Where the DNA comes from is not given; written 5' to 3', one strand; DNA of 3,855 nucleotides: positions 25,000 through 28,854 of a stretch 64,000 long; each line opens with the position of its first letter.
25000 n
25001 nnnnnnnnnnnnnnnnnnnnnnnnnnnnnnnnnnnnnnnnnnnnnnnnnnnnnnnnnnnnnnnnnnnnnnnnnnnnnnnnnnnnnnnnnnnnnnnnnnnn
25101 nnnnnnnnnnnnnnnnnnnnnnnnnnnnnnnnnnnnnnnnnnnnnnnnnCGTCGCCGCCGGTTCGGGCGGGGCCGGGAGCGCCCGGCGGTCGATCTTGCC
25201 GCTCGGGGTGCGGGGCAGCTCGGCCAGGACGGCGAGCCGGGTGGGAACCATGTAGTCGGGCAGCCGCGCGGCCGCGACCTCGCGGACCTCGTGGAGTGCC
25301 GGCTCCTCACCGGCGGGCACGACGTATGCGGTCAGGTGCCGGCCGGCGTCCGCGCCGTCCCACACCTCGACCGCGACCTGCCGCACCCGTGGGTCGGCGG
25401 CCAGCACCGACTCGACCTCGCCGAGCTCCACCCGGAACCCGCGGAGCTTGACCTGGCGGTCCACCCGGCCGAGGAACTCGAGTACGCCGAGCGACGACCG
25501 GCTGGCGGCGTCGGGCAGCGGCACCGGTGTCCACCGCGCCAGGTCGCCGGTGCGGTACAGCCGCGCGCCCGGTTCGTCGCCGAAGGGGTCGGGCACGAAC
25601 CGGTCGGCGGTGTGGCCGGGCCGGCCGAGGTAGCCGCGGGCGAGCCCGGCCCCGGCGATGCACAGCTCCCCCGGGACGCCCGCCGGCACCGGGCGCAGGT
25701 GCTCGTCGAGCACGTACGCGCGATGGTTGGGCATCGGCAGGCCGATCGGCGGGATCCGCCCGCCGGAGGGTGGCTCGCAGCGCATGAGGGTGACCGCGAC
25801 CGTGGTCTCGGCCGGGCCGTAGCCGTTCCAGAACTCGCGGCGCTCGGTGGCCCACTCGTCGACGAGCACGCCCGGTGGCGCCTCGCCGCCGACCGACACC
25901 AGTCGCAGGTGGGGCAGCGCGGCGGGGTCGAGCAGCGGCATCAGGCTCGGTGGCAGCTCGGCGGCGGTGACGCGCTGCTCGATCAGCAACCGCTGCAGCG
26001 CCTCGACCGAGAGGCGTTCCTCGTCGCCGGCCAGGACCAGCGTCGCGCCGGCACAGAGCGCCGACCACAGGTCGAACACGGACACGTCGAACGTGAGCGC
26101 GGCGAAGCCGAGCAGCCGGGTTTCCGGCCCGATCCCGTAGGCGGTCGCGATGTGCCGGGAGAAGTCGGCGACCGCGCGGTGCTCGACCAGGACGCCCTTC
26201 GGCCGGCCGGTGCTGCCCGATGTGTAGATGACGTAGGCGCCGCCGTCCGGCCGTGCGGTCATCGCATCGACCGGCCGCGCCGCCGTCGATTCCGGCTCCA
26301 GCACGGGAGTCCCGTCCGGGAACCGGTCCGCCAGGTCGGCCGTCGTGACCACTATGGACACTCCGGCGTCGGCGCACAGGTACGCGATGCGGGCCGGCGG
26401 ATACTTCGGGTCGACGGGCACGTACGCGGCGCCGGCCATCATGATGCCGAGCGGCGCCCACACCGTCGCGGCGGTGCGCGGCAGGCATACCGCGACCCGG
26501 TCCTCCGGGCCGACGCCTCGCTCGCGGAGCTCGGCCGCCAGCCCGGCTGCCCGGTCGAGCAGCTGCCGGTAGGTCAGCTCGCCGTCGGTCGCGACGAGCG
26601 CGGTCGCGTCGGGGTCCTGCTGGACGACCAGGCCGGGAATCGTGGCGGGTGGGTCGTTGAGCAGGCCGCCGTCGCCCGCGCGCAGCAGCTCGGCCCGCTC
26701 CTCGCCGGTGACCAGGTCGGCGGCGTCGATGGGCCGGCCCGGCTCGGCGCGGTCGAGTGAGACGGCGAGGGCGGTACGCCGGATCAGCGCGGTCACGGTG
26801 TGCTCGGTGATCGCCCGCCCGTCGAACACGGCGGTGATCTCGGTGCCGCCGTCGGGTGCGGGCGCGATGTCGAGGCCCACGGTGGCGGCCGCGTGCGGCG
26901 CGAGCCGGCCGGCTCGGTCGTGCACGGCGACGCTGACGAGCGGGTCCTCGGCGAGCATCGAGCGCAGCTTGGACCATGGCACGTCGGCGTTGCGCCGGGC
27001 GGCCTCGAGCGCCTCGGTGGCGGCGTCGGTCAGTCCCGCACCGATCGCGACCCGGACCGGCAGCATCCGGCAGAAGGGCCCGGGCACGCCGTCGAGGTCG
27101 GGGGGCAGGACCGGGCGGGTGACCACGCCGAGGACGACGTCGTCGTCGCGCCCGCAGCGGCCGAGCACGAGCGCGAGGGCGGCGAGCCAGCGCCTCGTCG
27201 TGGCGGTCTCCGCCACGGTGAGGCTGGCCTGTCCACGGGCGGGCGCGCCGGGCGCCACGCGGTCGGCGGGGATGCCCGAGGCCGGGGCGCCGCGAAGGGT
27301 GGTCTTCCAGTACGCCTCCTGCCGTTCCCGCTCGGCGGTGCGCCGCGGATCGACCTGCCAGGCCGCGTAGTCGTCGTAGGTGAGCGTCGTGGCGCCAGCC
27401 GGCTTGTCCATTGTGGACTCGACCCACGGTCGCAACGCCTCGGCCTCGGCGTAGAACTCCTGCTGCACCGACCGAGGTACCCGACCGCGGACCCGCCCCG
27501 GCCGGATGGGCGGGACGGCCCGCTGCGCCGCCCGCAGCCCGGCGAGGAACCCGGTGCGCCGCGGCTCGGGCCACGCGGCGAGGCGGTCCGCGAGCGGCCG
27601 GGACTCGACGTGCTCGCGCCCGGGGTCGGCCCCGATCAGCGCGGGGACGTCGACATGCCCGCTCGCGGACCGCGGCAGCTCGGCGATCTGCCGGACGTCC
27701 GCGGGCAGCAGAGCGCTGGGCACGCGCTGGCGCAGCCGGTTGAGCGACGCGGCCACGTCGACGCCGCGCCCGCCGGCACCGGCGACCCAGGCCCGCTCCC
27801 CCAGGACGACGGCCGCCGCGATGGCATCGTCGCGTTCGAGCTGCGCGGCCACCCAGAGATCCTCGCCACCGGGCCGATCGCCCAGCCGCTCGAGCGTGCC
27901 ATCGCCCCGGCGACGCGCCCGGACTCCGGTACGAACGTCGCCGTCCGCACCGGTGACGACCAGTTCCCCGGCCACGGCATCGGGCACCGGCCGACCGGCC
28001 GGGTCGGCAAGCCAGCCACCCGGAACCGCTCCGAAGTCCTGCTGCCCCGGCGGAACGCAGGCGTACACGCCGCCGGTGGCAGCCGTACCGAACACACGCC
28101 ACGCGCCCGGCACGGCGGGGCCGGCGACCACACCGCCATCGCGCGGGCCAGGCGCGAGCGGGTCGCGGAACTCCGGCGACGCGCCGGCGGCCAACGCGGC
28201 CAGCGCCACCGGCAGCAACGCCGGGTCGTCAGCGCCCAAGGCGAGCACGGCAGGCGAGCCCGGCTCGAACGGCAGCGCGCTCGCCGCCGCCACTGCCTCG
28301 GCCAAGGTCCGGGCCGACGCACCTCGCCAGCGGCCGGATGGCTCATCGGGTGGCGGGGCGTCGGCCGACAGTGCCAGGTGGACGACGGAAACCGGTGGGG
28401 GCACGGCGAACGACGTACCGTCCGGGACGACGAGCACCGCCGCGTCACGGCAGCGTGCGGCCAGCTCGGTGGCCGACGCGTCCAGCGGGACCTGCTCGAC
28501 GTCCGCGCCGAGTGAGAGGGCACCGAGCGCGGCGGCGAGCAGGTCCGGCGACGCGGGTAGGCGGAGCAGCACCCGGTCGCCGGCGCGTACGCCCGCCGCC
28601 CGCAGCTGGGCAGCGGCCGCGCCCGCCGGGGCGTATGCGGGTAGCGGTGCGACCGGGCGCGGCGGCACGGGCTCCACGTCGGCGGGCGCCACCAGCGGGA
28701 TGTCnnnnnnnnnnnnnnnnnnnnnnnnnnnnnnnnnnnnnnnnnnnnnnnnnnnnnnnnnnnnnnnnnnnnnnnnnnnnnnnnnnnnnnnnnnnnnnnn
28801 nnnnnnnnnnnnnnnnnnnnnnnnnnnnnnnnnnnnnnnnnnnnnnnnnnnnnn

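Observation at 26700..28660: Fossil module inside the largest NRPS: dead A, missing T, internal N-terminal-like helix and half a C domain, all in frame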

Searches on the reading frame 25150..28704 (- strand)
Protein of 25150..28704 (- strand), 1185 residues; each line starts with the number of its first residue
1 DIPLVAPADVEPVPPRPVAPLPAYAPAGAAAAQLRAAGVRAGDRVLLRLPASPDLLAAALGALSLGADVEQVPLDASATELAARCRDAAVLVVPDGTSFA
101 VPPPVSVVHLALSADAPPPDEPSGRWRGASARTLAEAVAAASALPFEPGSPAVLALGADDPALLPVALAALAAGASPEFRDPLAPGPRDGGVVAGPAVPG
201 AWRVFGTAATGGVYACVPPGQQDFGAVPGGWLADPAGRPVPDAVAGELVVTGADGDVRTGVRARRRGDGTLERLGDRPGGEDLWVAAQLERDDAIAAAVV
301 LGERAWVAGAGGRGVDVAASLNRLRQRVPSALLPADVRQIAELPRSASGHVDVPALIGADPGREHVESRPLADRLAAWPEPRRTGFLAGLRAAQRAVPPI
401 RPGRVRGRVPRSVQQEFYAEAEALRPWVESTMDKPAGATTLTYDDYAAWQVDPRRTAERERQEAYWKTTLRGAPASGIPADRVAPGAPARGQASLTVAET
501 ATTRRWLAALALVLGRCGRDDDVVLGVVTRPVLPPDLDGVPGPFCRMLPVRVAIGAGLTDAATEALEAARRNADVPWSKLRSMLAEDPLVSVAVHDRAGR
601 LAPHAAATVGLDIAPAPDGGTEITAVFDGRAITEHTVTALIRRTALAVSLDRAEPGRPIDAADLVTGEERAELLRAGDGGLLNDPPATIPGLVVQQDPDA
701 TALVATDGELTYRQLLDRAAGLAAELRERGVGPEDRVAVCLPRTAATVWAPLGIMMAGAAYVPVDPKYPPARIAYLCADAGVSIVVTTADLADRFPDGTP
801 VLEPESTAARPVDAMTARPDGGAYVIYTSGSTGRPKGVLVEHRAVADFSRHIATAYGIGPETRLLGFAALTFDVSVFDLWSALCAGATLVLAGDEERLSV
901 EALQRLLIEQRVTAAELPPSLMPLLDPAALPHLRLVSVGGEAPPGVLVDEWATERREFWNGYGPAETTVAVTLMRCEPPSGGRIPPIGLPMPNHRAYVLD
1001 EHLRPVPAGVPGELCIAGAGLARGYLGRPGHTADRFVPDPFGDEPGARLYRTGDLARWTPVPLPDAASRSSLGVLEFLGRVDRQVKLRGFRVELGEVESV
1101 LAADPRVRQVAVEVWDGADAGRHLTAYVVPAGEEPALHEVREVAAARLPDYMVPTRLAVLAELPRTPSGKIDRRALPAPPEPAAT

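Call 54: predict_structure(alignment_id=A1)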
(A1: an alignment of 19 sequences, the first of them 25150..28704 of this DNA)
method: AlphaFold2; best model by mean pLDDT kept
length: 1185 residues; sequences in the alignment: 19
mean_pLDDT: 77.4   pTM: 0.56
mean pLDDT of the five models: 77.4, 76.4, 70.2, 64.2, 64.1
residues with pLDDT >= 90: 271; 70-90: 614; 50-70: 191; < 50: 109
segments of 3 or more residues with pLDDT < 50: 1-9, 347-350, 358-370, 393-406, 427-439, 830-832, 938-948, 960-972, 977-986, 1064-1071
pLDDT, mean of each block of 10 residues (from residue 1): 37 73 86 91 92 90 93 80 86 79 80 71 89 91 87 85 91 88 57 72 86 87 83 82 82 86 82 66 73 81 80 78 79 79 59 57 32 68 69 40 47 71 55 43 70 79 90 63 66 90 92 85 89 71 79 87 93 87 84 85 83 90 89 84 92 87 88 84 80 94 93 96 94 91 89 94 86 87 92 88 89 83 73 66 79 78 82 67 92 83 91 77 77 61 47 52 42 49 53 83 87 79 66 75 77 76 48 64 54 74 90 72 85 90 82 87 72 76 49
secondary structure, 60 per line:
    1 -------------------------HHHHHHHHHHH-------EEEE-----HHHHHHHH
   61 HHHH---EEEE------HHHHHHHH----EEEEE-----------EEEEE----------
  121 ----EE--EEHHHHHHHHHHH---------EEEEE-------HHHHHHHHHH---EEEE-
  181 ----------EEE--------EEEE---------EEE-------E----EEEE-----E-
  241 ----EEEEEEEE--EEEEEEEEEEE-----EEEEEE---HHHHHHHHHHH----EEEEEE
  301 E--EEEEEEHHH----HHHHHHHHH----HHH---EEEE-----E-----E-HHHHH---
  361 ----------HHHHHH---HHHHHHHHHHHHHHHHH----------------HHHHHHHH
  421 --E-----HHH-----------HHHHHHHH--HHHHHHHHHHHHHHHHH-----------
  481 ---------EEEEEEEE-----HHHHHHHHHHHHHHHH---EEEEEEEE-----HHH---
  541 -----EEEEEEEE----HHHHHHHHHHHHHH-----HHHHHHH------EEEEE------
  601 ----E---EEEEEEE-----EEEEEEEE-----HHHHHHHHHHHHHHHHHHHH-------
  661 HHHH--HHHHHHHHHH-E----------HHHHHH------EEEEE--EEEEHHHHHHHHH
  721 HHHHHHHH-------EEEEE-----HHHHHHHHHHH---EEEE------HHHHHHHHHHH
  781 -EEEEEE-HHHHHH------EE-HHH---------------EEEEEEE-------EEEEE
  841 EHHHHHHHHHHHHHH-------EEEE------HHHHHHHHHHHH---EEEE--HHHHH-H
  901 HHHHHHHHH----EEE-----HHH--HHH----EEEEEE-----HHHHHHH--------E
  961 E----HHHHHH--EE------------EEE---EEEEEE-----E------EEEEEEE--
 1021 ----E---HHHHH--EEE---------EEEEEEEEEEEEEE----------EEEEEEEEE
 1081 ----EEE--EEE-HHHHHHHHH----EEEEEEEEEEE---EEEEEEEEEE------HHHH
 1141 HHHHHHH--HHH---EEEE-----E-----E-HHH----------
elements in order (helices of 4 or more, strands of 3 or more residues): H26-36 E44-47 H53-64 E68-71 H78-85 E90-94 E106-110 H131-141 E151-155 H163-172 E176-179 E191-193 E202-205 E215-217 E230-233 E245-252 E255-265 E271-276 H280-290 E295-301 E304-309 H317-325 E336-339 H353-357 H371-376 H380-396 H413-420 H443-450 H453-469 E490-497 H503-518 E522-529 E546-553 H558-571 H577-583 E590-594 E609-615 E621-628 H634-653 H661-664 H667-676 H689-694 E701-705 E708-711 H712-728 E736-740 H746-756 E760-763 H770-780 E782-787 H789-794 E822-828 E836-841 H842-855 E863-866 H873-884 E888-891 H894-898 H900-909 E914-916 E934-939 H945-951 H966-971 E988-990 E994-999 E1012-1018 H1029-1033 E1036-1038 E1048-1061 E1072-1080 E1085-1087 E1090-1092 H1094-1102 E1107-1117 E1121-1130 H1137-1147 E1156-1159

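Call 58: fold_search(model_id=the predicted structure, library=pdb)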
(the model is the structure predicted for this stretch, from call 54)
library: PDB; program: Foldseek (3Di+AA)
matches with E <= 10: 1835; with E <= 0.001: 732
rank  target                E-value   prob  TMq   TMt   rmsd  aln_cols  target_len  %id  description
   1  9meh                  1.2e-66  1.00  0.47  0.32  26.6      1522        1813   20  Crystal structure of the dimodular LgrA after protein ligation (released 2025-03-05)
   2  6mfz_A                1.6e-65  1.00  0.46  0.31  26.1      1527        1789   20  Crystal structure of dimodular LgrA in a condensation state (released 2019-11-20)
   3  6mg0_B                1.1e-62  1.00  0.46  0.34  28.5      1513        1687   20  Crystal structure of a 5-domain construct of LgrA in the thiolation state (released 2019-11-20)
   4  6mg0_A                1.5e-62  1.00  0.46  0.34  23.5      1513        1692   20  Crystal structure of a 5-domain construct of LgrA in the thiolation state (released 2019-11-20)
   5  9be3_A                1.7e-61  1.00  0.48  0.33  25.9      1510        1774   20  The pre-condensation state of the dimodular NRPS protein LgrA (released 2024-11-20)
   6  9be4_A                7.7e-61  1.00  0.47  0.33  26.0      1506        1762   20  The post-condensation state of the dimodular NRPS protein LgrA (released 2024-11-20)
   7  6p1j_B                4.5e-60  1.00  0.47  0.57  11.2       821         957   32  The structure of condensation and adenylation domains of teixobactin-producing nonribosomal peptide synthetase Txo2 se (released 2019-05-29)
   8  9be3_B                1.3e-59  1.00  0.45  0.31  25.2      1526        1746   19  The pre-condensation state of the dimodular NRPS protein LgrA (released 2024-11-20)
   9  6p1j_A                1.7e-58  1.00  0.47  0.56  11.3       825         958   31  The structure of condensation and adenylation domains of teixobactin-producing nonribosomal peptide synthetase Txo2 se (released 2019-05-29)
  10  9be4_B                3.5e-57  1.00  0.46  0.32  25.0      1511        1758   19  The post-condensation state of the dimodular NRPS protein LgrA (released 2024-11-20)
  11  8hlk                  1.4e-56  1.00  0.44  0.56  11.2       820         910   29  Structure of McyB-C1A1 complexed with L-Leu and AMP (released 2023-12-13)
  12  5t3d                  1.6e-55  1.00  0.52  0.58   6.3       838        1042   29  Crystal structure of holo-EntF a nonribosomal peptide synthetase in the thioester-forming conformation (released 2016-09-21)
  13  5ja1_A                2.6e-53  1.00  0.50  0.49   6.6       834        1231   29  EntF, a Terminal Nonribosomal Peptide Synthetase Module Bound to the MbtH-Like Protein YbdZ (released 2016-09-14)
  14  5ja2_A                3.9e-53  1.00  0.51  0.49   6.5       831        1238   29  EntF, a Terminal Nonribosomal Peptide Synthetase Module Bound to the non-Native MbtH-Like Protein PA2412 (released 2016-09-14)
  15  6ozv                  1.2e-51  1.00  0.48  0.67   4.9       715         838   31  The structure of condensation and adenylation domains of teixobactin-producing nonribosomal peptide synthetase Txo1 seri (released 2019-05-29)
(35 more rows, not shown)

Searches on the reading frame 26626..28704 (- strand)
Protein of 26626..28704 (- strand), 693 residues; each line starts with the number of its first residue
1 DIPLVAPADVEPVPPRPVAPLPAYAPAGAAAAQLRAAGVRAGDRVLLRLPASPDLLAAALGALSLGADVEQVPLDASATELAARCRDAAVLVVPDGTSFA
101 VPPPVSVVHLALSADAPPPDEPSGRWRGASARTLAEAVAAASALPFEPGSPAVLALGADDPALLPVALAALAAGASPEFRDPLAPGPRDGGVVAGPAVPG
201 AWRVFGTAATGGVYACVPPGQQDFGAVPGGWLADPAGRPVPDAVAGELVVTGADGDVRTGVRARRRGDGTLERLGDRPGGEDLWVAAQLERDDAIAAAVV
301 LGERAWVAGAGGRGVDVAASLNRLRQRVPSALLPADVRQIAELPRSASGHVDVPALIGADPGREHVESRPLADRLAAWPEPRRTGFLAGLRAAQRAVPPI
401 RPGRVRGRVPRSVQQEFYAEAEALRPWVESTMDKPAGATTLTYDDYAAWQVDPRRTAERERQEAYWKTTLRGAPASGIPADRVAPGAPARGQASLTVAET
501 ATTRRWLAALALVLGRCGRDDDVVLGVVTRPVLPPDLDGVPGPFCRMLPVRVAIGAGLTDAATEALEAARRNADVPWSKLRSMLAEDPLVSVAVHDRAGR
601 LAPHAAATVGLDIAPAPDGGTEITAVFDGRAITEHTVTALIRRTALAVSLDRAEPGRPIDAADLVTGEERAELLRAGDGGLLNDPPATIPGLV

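Call 64: search_protein_representatives(alignment_id=A3)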
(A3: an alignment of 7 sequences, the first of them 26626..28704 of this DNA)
Query: 7 sequences, 787 profile positions. Proteins with E-value up to 0.001 (for the whole library): 70393; up to 1e-10: 34095; up to 1e-30: 7132. The best 150 are listed.
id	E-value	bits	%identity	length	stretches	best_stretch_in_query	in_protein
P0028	2.3e-219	747.2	-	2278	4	25-787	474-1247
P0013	3.5e-187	640.8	-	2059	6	523-783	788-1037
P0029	4.9e-147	508.0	-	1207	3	137-773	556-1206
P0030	2.4e-146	505.7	-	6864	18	515-765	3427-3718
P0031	6.9e-144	497.6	-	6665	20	526-785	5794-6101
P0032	6.3e-136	471.3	-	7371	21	523-785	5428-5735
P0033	1.3e-135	470.3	-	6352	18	525-786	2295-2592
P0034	1.3e-132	460.4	-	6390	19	524-765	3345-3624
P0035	2.6e-129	449.4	-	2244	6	24-449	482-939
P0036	2.3e-126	439.6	-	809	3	523-784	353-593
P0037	2.8e-126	439.4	-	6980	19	512-767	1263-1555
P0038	5.7e-126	438.4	-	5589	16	516-785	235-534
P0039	8.7e-123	427.8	-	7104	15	24-428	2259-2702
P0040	1.5e-122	427.1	-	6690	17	519-785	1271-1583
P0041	2.0e-121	423.3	-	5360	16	524-671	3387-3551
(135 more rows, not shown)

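Call 78: find_related_loci(query=A3, collection=genome_contigs, flank=4000)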
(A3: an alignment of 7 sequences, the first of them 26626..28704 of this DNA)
Query A3 (693 aa) in genome_contigs; peptide patterns used: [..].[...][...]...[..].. (x = any residue, [..] = any of these).
600 stretches matched a pattern (row limit reached: there are more); 415 encode a relative of the query (tblastn E <= 1e-3); the best 80 are kept; 80 distinct loci.
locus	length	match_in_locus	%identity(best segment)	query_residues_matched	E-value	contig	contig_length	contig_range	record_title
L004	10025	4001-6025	43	119-680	1e-37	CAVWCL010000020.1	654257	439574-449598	MAG: uncultured Actinomycetota bacterium isolate MFD04944.bin.1.323 genome assembly, contig: contig_9822, whole genome s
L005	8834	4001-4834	29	441-674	3e-13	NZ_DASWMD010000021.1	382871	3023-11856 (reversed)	MAG: Longimicrobium sp. isolate SMAG_U3378 k141_435616, whole genome shotgun sequence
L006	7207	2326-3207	30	441-693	6e-13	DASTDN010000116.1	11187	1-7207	MAG TPA_asm: Streptomyces sp. isolate SMAG_U821 k141_329735, whole genome shotgun sequence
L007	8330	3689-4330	32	441-628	7e-13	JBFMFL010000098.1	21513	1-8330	MAG: Gemmatimonadota bacterium isolate MAG270 MAG270_98, whole genome shotgun sequence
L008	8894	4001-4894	28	420-674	3e-12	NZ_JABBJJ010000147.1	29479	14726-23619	Pyxidicoccus fallax strain DSM 14698 NODE_147_length_29479_cov_40.6897, whole genome shotgun sequence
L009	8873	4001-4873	29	443-693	4e-12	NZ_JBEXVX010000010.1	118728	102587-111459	Streptomyces sp. NPDC005907 NPDC005907_17_A5.ctg-0010, whole genome shotgun sequence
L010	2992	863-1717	29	440-679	5e-12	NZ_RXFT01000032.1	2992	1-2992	Variovorax guangxiensis strain DSM 27352 32, whole genome shotgun sequence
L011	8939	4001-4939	26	417-685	7e-12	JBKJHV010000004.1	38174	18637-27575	MAG: Lysobacteraceae bacterium isolate ant_bin.127 S1Ck117_3808046_flag_0_multi_637.0000_len_38174, whole genome shotgun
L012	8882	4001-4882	28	441-693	2e-11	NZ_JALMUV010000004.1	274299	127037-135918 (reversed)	Streptomyces rhizoryzae strain RS10V-4 NODE_4_length_274299_cov_176.011158, whole genome shotgun sequence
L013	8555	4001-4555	30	441-596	3e-11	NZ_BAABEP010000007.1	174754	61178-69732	Streptomyces tremellae strain JCM 30846 sequence007, whole genome shotgun sequence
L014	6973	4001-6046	31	231-642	3e-11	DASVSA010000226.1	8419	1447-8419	MAG TPA_asm: Longimicrobium sp. isolate SMAG_U3250 k141_432022, whole genome shotgun sequence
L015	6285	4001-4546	34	441-594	3e-11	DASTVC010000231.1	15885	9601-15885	MAG TPA_asm: Longimicrobium sp. isolate SMAG_U2349 k141_186121, whole genome shotgun sequence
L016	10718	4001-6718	28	441-628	5e-11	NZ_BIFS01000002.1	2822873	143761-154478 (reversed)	Dictyobacter kobayashii strain Uno11 sequence2, whole genome shotgun sequence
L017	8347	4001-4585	30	433-599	5e-11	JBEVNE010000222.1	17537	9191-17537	MAG: Duganella sp. isolate T4R4BO_autometa_bin_0008 T4R4BO_autometa_bin_0008_k133_3346323, whole genome shotgun sequence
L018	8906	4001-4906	29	435-688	8e-11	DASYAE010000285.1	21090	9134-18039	MAG TPA_asm: Actinocrinis sp. isolate SMAG_U4871 k141_653457, whole genome shotgun sequence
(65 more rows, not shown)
